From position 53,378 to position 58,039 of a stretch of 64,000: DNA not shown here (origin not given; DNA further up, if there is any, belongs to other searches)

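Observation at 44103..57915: Polysaccharide-lyase locus built from a partially duplicated module (lyase - beta-helix - downstream gene) sharing a conserved promoter/leader cassette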

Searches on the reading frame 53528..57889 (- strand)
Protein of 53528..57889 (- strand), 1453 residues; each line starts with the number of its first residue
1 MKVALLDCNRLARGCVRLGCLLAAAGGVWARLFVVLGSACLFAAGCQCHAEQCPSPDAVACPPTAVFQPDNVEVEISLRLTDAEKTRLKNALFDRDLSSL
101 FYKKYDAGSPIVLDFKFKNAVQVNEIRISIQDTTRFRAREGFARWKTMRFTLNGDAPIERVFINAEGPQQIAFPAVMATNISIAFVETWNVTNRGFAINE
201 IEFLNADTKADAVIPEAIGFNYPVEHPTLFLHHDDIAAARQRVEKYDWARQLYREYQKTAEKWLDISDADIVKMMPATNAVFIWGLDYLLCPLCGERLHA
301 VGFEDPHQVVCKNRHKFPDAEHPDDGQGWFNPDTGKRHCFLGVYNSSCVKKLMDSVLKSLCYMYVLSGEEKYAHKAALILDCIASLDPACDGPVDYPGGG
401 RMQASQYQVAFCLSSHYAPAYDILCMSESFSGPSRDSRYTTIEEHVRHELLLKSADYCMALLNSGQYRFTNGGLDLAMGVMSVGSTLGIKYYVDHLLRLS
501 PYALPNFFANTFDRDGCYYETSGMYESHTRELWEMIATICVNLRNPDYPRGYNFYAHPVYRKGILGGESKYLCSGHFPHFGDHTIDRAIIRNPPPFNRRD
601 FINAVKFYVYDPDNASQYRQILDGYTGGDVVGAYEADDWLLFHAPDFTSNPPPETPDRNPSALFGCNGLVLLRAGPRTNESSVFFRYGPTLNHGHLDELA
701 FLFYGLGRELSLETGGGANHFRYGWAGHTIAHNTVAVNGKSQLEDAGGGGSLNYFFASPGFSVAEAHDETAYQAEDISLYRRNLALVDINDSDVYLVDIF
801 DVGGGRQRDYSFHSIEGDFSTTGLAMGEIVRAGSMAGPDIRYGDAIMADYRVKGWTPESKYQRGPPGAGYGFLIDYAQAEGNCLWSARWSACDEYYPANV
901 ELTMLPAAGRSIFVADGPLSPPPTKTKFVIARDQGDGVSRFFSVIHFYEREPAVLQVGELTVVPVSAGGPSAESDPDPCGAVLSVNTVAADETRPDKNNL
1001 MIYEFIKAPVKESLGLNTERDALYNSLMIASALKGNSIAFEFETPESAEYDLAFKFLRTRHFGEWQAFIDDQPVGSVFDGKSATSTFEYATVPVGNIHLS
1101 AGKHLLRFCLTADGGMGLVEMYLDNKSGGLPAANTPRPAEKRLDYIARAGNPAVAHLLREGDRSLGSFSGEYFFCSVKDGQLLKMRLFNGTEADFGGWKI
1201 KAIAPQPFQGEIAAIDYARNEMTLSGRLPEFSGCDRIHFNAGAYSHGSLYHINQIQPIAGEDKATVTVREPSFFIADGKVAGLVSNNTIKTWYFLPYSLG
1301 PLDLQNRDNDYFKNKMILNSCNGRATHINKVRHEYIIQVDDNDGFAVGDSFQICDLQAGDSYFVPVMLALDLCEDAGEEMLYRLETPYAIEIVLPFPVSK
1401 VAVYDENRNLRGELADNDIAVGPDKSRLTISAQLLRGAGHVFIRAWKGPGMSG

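Call 5: search_protein_families(library=pfam, proteins=[window:53528-57889:-], max_evalue=0.01)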
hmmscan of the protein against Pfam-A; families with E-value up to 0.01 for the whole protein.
window:53528-57889:- (1453 aa): 1 family
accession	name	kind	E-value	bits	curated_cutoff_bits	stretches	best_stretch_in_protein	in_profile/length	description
PF07940.18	Hepar_II_III_C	-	1e-11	45.3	24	1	659-824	4-174/237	Heparinase II/III-like, C-terminal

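Call 9: search_protein_families(library=ncbifam, proteins=[window:53528-57889:-], max_evalue=0.001)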
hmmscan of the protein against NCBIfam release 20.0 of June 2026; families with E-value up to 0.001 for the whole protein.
window:53528-57889:- (1453 aa): 1 family
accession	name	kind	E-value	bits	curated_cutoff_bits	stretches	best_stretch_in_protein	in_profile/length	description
NF042990.1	olalg_lyase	equivalog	0.00033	19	1400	1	668-810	384-541/727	oligoalginate lyase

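Call 18: find_encoding_contigs(protein=window:53528-57889:-, flank=10000, max_places=6)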
Protein window:53528-57889:- (1453 aa): 1 contig read that carries it; 1 place shown.
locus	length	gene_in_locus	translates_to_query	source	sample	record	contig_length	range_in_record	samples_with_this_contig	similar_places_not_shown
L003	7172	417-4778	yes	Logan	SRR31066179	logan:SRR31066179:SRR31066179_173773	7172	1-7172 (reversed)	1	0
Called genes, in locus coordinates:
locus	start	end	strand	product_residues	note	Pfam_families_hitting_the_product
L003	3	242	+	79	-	?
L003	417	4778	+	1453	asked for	PF07940:Hepar_II_III_C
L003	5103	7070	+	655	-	PF00474:SSF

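Call 28: find_homologous_proteins(query=window:53528-57889:-, max_evalue=1e-10)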
Query window:53528-57889:- (1453 aa): 6 proteins with E <= 1e-10 among 8000 candidates.
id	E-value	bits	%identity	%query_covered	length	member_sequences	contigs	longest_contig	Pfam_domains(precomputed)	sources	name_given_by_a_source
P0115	0.0e+0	3451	100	100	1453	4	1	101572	PF07940.19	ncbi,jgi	ncbi:MAG: heparinase II/III domain-containing protein [Kiritimatiellia bacterium]|jgi:hypothetical p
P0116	3.8e-130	454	34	53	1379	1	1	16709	PF00754.32,PF22633.4,PF24135.2,PF07940.19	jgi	-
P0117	3.5e-16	76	23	50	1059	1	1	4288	PF07940.19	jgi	-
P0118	3.5e-15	73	23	35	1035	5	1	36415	PF07940.19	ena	-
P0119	4.3e-14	69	23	27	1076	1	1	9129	PF07940.19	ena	-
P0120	1.4e-12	64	24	32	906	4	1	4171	PF07940.19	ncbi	ncbi:MAG: heparinase II/III family protein, partial [Armatimonadota bacterium]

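Call 30: find_encoding_contigs(protein=P0121, flank=10000, max_places=4)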
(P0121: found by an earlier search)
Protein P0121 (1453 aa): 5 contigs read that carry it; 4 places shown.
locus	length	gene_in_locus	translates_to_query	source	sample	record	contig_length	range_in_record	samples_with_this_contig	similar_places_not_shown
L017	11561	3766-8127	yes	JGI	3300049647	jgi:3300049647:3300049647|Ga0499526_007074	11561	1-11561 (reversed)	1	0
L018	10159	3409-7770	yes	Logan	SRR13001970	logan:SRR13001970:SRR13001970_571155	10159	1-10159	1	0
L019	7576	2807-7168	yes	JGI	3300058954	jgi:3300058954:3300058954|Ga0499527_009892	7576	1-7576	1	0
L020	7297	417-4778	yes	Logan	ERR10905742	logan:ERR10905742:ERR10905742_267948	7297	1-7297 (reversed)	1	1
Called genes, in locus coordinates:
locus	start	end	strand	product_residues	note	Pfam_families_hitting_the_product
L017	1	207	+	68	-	?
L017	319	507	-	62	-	-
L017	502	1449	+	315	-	PF01047:MarR (weak)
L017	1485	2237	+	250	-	PF01041:DegT_DnrJ_EryC1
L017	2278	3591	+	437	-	PF01408:GFO_IDH_MocA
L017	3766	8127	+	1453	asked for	PF07940:Hepar_II_III_C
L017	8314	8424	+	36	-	-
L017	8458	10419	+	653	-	PF00474:SSF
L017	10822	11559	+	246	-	?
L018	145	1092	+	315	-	PF01047:MarR (weak)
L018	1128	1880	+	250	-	PF01041:DegT_DnrJ_EryC1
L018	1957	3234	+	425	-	PF01408:GFO_IDH_MocA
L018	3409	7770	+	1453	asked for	PF07940:Hepar_II_III_C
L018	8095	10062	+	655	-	PF00474:SSF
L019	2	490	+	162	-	?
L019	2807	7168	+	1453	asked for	PF07940:Hepar_II_III_C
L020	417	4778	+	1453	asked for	PF07940:Hepar_II_III_C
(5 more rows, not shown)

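Call 31: find_encoding_contigs(protein=P0128, flank=10000, max_places=4)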
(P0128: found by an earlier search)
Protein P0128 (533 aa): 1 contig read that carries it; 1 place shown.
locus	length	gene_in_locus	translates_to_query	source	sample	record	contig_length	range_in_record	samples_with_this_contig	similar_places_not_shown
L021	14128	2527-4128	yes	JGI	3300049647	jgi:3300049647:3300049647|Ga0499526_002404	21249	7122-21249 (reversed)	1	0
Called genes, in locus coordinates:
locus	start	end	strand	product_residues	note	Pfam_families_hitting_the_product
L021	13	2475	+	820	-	PF07940:Hepar_II_III_C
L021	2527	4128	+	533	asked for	PF13229:Beta_helix (weak)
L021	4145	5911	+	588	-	PF00246:Peptidase_M14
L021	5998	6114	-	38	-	-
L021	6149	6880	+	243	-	-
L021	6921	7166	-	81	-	PF06397:Desulfoferrod_N (faint)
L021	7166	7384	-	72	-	PF06397:Desulfoferrod_N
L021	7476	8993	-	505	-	PF01935:DUF87 (weak), PF05872:HerA_C, PF12846:AAA_10 (faint)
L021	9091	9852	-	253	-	PF00106:adh_short, PF13561:adh_short_C2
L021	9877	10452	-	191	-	PF14345:GDYXXLXY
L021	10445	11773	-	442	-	PF09925:DUF2157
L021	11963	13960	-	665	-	PF01435:Peptidase_M48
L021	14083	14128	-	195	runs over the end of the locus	PF04011:LemA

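Call 32: find_encoding_contigs(protein=P0122, flank=10000, max_places=4)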
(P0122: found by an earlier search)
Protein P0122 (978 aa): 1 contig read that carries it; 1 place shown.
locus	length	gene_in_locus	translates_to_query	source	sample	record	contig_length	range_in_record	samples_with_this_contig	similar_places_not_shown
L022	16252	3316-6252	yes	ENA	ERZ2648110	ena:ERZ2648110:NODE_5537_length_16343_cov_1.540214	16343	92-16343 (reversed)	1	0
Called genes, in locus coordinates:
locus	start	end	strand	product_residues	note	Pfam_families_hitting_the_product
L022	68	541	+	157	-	PF01047:MarR (weak)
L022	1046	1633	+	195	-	PF01041:DegT_DnrJ_EryC1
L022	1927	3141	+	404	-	PF01408:GFO_IDH_MocA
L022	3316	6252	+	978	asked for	PF07940:Hepar_II_III_C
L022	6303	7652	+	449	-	-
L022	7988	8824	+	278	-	-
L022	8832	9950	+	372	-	PF00474:SSF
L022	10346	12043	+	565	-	-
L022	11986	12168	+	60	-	-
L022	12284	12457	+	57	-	-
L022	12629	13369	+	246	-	-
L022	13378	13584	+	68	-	-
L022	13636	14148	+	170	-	PF22842:Pel9A-like_beta_helix (weak)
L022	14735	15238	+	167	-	-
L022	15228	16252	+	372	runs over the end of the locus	?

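Call 35: search_solved_structures(query=window:53528-57889:-, max_evalue=1)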
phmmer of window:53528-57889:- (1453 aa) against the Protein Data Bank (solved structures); distinct sequences matched with E-value up to 1: 7.
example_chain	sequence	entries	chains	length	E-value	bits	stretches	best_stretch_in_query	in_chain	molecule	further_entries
7bjt_A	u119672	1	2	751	3.5e-08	34.4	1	667-811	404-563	Alginate lyase, family PL17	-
7bm6_A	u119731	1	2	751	3.5e-08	34.4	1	667-811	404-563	Alginate lyase, family PL17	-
9irq_A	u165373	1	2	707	3.2e-06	27.8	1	668-808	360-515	Alginate lyase AlgL17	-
9vtk_A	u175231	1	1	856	0.0082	16.6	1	681-818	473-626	Uly1040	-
4ok4_A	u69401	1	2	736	0.037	14.4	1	687-806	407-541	Putative alginate lyase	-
4nei_A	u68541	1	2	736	0.037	14.4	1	687-806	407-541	alginate lyase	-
4ojz_A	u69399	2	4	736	0.038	14.4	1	687-806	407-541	Putative alginate lyase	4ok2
